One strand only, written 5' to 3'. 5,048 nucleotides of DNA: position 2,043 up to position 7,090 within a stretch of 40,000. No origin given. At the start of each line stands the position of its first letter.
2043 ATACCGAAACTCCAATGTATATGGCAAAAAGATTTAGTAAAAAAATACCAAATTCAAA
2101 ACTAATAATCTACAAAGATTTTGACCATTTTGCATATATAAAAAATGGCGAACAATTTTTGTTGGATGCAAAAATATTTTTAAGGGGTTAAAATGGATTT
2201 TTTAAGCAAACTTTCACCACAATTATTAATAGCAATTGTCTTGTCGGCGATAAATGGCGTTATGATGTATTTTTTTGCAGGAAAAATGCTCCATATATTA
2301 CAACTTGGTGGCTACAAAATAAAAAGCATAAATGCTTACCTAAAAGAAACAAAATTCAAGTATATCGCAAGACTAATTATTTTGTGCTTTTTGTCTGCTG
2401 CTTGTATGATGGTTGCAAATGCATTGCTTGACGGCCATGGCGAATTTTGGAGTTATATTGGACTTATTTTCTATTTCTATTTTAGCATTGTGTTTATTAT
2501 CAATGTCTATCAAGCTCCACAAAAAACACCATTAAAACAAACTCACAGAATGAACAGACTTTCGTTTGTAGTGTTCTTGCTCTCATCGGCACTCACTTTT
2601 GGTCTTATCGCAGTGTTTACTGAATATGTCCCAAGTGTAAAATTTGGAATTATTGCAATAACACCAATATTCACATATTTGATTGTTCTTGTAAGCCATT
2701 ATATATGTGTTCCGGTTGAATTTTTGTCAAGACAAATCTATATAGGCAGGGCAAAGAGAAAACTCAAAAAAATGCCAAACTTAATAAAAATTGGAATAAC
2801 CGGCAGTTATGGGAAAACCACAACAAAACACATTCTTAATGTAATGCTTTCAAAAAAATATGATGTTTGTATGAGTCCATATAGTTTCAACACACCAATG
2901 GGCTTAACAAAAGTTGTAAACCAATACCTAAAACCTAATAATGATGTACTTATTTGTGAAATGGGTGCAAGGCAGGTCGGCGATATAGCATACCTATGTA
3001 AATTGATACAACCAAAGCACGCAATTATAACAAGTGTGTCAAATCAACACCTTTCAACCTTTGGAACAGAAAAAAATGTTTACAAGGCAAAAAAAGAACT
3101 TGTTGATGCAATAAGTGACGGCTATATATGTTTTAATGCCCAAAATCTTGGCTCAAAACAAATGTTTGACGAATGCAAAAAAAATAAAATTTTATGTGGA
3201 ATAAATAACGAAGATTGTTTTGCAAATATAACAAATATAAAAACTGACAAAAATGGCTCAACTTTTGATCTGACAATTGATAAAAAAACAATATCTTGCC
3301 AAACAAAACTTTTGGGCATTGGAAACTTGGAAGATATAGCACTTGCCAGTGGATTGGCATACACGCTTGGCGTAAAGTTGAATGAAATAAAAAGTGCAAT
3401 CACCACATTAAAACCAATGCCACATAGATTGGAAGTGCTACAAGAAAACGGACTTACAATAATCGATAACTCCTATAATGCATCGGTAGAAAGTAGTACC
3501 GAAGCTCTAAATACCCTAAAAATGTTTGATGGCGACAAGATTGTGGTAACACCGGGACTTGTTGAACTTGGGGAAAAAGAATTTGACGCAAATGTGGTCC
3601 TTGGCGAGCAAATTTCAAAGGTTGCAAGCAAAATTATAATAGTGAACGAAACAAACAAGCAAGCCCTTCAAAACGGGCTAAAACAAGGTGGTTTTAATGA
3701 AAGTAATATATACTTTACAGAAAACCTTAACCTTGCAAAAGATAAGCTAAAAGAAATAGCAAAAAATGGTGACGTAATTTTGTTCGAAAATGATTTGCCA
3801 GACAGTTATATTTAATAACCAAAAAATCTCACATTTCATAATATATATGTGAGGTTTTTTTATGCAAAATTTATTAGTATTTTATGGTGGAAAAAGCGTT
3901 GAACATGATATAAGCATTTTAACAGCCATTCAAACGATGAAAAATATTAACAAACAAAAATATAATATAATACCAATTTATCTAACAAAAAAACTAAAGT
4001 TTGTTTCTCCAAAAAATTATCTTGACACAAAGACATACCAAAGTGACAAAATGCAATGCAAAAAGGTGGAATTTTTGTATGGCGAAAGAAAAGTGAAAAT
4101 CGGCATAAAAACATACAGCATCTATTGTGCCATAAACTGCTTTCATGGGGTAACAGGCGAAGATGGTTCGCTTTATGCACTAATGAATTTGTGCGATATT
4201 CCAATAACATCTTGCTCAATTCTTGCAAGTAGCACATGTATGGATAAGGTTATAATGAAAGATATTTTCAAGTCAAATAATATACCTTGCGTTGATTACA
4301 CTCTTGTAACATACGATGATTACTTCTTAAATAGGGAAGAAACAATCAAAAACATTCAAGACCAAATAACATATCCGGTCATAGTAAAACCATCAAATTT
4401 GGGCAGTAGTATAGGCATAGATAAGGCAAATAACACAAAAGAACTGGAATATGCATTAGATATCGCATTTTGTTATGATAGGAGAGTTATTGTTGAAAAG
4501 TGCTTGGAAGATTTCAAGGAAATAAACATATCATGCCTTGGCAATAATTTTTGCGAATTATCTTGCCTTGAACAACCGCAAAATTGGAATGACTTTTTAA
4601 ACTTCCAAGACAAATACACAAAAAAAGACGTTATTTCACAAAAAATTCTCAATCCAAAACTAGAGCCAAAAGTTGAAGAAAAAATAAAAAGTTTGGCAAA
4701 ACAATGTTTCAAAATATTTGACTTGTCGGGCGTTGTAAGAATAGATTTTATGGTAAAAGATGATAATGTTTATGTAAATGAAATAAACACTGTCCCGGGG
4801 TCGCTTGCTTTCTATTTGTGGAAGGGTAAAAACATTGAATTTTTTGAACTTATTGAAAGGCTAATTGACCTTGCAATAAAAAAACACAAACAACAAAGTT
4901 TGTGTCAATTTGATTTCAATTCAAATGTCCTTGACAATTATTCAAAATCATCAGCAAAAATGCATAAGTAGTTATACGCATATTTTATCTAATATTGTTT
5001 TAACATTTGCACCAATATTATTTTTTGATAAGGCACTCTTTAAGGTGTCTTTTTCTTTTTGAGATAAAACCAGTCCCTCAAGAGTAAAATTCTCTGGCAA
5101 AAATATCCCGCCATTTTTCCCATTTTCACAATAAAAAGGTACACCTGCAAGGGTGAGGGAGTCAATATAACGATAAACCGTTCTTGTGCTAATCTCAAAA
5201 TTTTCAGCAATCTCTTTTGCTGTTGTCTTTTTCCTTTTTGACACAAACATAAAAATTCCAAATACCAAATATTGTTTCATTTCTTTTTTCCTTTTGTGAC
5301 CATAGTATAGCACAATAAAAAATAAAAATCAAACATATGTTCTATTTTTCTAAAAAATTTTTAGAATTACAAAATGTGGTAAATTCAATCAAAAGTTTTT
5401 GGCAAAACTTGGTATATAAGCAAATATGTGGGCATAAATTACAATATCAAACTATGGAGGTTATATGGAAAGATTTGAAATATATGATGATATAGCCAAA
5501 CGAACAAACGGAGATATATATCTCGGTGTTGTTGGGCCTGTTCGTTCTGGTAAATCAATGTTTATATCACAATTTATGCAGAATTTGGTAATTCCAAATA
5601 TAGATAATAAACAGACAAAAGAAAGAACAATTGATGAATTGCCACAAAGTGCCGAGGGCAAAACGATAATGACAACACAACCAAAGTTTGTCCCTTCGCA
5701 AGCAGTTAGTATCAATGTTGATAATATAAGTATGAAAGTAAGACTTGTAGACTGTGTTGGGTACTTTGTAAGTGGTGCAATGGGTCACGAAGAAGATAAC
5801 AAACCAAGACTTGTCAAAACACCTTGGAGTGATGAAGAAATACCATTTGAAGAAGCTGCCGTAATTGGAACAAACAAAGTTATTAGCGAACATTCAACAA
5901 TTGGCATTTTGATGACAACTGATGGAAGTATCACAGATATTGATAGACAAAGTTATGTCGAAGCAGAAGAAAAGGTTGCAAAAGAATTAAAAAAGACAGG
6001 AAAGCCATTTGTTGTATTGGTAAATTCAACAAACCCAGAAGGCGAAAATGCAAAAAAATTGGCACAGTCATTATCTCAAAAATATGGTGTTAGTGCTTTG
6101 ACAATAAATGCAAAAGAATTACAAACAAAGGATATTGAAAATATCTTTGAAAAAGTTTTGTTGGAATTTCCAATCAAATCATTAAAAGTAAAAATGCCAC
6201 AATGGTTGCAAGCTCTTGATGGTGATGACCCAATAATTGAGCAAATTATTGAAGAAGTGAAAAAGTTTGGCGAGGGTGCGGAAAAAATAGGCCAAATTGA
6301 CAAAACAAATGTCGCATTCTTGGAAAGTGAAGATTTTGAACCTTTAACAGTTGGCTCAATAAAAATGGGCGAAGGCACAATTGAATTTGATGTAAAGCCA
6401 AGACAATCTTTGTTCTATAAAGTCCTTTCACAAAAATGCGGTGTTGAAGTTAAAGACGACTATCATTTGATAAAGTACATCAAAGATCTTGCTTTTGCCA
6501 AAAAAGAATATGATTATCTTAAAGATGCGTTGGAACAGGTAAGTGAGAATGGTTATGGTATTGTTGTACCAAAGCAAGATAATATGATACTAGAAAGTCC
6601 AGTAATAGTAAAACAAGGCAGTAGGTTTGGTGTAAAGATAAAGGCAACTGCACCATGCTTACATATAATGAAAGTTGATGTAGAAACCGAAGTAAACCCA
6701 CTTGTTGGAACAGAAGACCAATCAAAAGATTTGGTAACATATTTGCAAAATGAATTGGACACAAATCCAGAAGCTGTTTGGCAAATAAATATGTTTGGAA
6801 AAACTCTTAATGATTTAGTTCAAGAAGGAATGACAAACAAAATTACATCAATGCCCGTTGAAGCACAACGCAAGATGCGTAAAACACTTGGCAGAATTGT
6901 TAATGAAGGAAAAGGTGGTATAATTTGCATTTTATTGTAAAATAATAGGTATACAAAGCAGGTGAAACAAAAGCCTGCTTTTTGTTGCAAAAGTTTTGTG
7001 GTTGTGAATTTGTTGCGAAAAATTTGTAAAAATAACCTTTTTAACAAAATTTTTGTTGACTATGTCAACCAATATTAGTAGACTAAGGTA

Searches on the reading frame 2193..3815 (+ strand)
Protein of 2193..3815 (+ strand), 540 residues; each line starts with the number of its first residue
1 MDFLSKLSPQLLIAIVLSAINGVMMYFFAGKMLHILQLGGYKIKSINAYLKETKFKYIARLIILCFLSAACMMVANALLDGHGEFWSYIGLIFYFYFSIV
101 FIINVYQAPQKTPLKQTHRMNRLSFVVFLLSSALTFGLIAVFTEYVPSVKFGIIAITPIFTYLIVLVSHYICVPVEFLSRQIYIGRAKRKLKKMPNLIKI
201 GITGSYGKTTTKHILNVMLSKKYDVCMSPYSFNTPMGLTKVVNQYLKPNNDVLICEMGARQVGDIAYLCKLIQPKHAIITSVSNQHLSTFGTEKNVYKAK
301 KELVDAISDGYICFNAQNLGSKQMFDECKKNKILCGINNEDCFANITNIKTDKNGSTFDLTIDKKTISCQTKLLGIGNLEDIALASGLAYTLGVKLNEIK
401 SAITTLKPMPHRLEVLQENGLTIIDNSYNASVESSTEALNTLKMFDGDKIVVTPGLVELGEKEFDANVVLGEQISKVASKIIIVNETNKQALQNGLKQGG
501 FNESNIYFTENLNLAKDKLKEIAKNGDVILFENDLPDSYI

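Call 94: search_protein_families(library=pfam, proteins=[window:2193-3815:+], max_evalue=0.00001)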
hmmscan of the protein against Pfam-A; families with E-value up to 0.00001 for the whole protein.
window:2193-3815:+ (540 aa): 2 families
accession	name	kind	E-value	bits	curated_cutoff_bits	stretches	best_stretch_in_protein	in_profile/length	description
PF08245.18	Mur_ligase_M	-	1.5e-32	113.7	24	1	202-388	1-199/200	Mur ligase middle domain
PF02875.26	Mur_ligase_C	-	5e-09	37.5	28.4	1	411-531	1-123/127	Mur ligase, glutamate ligase domain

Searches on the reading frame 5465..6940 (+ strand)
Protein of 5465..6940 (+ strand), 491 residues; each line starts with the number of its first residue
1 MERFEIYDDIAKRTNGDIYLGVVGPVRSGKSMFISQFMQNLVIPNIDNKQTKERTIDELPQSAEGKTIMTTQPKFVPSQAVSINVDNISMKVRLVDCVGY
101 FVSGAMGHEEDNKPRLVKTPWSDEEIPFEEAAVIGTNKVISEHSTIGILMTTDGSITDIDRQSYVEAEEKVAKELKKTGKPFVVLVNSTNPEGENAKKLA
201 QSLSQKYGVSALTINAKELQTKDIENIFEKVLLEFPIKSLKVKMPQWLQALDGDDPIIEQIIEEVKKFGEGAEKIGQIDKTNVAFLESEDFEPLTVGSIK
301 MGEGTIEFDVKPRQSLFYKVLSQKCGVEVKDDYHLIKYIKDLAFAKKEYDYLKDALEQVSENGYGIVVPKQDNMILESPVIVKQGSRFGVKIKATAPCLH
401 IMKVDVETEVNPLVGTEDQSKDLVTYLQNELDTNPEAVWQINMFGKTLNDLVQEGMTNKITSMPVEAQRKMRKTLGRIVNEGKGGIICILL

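Call 94: search_protein_families(library=pfam, proteins=[window:5465-6940:+], max_evalue=0.00001)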
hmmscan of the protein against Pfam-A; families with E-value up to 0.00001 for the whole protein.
window:5465-6940:+ (491 aa): 3 families
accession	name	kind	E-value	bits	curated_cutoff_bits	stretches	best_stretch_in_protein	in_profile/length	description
PF09547.16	SpoIVA_ATPase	-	9.5e-112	372.6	26.6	1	1-236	1-237/237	Stage IV sporulation protein A, ATPase domain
PF20438.3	SpoIVA_middle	-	2.8e-58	197.4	25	1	237-415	1-179/179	Stage IV sporulation protein A, middle domain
PF20439.3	SpoIVA_C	-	4.8e-31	107.2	25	1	416-491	1-76/76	Sporulation stage IV protein A, C-terminal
